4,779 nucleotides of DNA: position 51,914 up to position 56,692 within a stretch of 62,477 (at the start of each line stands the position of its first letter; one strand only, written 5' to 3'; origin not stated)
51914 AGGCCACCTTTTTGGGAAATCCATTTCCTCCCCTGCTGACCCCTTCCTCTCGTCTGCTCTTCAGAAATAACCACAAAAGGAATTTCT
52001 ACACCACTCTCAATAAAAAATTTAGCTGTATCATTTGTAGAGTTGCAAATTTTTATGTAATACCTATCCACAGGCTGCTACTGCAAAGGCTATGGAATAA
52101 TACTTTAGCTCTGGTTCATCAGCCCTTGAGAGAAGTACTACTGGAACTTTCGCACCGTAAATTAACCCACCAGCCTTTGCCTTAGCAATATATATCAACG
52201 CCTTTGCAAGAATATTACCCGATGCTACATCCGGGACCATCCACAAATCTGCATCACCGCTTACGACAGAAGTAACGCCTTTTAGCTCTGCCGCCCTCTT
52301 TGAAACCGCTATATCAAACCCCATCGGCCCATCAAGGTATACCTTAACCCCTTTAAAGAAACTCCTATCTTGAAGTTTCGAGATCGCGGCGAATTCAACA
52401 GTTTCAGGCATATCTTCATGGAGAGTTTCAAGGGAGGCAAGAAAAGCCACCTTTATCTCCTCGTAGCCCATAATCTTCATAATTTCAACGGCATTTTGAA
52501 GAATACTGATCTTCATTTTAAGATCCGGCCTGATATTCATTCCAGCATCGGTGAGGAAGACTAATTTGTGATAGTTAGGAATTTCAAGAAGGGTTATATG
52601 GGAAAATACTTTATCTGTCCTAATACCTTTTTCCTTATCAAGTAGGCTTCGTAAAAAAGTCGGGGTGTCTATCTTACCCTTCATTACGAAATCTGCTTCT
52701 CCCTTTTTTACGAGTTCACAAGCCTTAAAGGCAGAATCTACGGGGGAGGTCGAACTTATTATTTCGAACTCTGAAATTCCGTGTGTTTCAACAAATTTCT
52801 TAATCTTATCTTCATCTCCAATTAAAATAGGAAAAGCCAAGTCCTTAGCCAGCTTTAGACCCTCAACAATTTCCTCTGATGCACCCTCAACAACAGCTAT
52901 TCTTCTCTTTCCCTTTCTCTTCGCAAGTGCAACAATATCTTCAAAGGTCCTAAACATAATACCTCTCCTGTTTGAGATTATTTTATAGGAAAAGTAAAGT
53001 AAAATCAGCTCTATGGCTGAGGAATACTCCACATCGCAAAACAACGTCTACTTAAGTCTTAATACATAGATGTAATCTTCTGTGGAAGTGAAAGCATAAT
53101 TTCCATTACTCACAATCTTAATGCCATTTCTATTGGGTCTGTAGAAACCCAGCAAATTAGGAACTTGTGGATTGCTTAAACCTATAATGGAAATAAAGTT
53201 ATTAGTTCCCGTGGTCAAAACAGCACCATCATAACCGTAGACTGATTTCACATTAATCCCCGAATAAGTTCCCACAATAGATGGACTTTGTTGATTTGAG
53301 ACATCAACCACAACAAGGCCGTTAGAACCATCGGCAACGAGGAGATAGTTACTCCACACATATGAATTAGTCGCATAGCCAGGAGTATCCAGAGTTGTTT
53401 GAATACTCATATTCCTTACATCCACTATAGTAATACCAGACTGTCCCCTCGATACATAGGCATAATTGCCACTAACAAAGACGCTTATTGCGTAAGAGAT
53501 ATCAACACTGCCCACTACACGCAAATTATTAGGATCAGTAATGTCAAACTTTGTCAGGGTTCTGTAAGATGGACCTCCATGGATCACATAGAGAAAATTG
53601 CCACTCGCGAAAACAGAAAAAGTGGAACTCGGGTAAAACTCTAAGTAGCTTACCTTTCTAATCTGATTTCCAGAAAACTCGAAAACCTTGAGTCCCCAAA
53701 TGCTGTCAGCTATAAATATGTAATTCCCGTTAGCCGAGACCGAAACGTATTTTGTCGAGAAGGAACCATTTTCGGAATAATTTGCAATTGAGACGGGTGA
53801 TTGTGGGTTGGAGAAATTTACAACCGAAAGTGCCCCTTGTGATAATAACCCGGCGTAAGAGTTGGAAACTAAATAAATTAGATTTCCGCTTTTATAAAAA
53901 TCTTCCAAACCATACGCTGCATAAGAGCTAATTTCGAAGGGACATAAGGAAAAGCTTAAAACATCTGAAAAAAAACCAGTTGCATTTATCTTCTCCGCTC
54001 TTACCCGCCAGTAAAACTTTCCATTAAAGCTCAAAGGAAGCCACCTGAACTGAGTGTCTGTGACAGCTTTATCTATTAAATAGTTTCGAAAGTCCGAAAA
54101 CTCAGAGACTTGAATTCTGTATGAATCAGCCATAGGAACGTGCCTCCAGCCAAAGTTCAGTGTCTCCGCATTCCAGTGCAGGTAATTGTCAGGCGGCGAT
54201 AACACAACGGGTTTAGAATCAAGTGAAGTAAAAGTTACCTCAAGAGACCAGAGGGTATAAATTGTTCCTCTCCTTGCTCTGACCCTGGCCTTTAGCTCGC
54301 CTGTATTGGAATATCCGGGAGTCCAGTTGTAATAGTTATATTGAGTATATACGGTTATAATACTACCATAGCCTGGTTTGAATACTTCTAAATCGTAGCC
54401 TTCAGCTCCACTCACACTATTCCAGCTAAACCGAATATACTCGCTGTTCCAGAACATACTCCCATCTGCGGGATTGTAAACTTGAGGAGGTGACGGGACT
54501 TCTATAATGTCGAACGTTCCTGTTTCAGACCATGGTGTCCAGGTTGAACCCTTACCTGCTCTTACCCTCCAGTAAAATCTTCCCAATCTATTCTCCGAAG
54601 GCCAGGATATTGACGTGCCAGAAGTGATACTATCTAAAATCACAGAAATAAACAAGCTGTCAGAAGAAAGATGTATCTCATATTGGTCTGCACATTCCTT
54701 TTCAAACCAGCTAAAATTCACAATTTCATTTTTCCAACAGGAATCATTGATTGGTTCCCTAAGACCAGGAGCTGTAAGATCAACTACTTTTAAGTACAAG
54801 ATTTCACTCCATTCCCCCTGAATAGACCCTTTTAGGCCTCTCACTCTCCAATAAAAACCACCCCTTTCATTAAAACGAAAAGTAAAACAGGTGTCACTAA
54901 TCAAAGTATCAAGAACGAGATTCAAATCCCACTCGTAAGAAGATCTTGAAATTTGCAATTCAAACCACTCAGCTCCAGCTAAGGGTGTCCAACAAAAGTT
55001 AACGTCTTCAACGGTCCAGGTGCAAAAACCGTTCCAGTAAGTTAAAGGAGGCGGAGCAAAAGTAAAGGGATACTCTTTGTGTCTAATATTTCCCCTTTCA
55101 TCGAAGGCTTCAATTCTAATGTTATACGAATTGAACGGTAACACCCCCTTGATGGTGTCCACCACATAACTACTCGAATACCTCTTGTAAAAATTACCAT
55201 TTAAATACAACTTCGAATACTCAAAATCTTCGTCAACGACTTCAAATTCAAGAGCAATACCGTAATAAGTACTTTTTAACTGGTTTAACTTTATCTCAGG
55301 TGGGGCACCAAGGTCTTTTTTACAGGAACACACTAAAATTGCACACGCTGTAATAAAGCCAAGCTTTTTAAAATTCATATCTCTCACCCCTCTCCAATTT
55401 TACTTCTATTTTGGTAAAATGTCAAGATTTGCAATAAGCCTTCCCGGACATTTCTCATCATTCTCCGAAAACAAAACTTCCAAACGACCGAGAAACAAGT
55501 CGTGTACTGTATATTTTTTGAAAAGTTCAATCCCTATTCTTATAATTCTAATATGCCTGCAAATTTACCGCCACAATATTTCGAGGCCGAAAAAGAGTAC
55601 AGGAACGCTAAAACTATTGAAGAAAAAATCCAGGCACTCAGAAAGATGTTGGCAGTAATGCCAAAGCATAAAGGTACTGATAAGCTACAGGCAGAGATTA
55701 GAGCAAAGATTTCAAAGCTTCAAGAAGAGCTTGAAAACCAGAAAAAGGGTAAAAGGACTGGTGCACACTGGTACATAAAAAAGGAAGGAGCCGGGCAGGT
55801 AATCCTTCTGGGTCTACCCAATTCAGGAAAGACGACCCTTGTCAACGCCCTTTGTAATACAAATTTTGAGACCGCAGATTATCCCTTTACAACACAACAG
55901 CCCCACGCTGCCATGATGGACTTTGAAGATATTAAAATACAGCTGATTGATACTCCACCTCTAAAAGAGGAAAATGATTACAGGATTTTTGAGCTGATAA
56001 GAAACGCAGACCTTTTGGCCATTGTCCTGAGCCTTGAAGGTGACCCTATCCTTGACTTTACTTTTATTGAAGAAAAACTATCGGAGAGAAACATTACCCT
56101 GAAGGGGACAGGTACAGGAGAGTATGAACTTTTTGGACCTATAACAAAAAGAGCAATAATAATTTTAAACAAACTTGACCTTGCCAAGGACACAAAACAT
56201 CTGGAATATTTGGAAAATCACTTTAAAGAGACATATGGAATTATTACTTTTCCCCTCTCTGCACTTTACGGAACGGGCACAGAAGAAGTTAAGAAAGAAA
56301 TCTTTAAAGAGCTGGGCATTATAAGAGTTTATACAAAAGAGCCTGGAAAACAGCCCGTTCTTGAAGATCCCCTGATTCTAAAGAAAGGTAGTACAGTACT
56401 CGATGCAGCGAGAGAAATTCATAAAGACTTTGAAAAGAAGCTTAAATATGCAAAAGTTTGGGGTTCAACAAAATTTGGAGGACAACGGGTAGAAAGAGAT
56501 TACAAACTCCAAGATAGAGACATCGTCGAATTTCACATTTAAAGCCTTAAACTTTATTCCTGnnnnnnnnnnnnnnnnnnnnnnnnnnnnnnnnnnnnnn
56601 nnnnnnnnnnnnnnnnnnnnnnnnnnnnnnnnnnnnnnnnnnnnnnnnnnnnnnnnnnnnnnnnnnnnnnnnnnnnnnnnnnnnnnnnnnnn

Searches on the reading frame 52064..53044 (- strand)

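Call 56: search_protein_families(library=pfam, proteins=[window:52064-53044:-], max_evalue=0.00001)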
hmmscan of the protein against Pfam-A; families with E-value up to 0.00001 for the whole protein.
window:52064-53044:- (326 aa): 1 family
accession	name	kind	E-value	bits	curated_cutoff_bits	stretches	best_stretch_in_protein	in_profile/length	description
PF01515.24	PTA_PTB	-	4.4e-43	148.3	24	1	103-321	103-318/319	Phosphate acetyl/butaryl transferase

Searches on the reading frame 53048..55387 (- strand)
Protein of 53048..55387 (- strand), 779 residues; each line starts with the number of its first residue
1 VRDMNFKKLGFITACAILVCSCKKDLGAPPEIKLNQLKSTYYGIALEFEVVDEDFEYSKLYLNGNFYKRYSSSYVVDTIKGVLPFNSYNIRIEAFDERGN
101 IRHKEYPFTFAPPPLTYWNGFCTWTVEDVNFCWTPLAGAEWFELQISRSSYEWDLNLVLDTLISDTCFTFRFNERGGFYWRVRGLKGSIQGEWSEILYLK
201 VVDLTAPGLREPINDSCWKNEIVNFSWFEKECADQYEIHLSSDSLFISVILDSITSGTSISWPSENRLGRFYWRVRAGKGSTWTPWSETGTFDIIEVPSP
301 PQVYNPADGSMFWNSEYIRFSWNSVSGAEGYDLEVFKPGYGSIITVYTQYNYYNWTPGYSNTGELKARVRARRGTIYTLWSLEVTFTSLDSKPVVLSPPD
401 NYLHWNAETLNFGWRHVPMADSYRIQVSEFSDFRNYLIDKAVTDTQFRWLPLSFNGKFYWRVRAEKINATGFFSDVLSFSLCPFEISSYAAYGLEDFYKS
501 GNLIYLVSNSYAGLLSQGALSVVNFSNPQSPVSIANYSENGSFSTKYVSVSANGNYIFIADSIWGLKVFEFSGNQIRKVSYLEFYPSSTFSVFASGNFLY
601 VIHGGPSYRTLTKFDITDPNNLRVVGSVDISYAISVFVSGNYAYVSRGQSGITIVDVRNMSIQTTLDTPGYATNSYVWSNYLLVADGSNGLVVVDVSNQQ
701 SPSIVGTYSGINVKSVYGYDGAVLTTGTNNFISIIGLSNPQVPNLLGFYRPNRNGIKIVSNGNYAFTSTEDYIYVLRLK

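Call 56: search_protein_families(library=pfam, proteins=[window:53048-55387:-], max_evalue=0.00001)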
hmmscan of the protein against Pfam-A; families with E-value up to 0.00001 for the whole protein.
window:53048-55387:- (779 aa): 1 family
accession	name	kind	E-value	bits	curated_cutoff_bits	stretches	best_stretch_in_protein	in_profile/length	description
PF08309.17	LVIVD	-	1.7e-16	59.7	20.2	2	669-708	1-40/42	LVIVD repeat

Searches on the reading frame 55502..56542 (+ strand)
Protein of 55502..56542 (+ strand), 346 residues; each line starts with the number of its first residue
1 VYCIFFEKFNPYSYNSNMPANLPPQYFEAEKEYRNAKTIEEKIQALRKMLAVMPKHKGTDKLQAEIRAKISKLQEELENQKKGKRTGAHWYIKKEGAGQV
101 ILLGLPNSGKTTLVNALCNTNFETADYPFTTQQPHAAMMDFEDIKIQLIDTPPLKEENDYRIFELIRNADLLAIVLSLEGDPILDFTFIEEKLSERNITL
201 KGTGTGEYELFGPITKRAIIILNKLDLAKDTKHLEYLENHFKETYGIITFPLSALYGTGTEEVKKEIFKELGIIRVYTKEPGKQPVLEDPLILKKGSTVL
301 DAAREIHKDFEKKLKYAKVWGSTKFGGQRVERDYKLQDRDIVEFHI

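Call 56: search_protein_families(library=pfam, proteins=[window:55502-56542:+], max_evalue=0.00001)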
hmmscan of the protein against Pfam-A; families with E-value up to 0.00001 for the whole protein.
window:55502-56542:+ (346 aa): 3 families
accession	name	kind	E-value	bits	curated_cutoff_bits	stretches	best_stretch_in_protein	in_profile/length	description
PF01926.29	MMR_HSR1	-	1.3e-17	64.3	21.9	1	99-184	1-86/113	50S ribosome-binding GTPase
PF02824.27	TGS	-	1.1e-16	61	22.2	1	274-344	1-58/60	TGS domain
PF02421.24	FeoB_N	-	3.2e-12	46.7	27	1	99-267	2-156/156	Ferrous iron transport protein B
